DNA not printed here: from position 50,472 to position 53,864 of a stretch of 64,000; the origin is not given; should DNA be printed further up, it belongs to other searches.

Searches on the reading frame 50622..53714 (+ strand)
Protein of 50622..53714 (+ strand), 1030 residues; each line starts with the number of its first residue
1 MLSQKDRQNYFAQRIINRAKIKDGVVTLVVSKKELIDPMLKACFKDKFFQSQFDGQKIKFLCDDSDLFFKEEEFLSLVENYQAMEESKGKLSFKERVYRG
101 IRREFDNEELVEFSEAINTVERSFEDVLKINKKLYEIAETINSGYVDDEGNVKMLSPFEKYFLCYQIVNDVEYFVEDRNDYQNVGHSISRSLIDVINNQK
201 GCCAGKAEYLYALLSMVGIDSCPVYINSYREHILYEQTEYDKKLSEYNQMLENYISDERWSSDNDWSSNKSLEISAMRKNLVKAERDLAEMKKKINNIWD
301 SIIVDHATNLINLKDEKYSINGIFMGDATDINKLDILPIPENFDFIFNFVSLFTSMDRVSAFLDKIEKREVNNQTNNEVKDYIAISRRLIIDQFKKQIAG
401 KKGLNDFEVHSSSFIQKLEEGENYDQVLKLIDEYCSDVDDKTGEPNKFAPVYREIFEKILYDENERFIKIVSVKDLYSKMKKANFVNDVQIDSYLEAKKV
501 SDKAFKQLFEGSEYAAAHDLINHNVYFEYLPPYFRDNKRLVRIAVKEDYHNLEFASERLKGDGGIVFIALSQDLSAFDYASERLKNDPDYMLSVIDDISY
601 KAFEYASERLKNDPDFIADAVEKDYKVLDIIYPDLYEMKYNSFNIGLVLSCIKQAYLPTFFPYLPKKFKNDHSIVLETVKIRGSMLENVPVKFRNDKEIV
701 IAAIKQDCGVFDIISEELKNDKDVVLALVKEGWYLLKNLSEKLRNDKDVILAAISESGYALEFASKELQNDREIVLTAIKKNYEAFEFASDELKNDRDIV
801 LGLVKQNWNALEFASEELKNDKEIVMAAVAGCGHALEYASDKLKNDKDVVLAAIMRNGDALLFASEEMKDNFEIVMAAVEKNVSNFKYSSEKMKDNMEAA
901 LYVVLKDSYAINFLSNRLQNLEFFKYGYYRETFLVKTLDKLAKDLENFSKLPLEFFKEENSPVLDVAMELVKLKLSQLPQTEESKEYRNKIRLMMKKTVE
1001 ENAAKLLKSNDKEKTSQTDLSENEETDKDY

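Call 89: search_protein_families(library=pfam, proteins=[window:50622-53714:+], max_evalue=0.00001)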
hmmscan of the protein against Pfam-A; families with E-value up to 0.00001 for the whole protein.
window:50622-53714:+ (1030 aa): 1 family
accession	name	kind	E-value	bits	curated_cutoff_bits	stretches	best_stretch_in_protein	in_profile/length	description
PF13475.11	DUF4116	-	2.2e-97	318.9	24.9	9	771-819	1-49/49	Domain of unknown function (DUF4116)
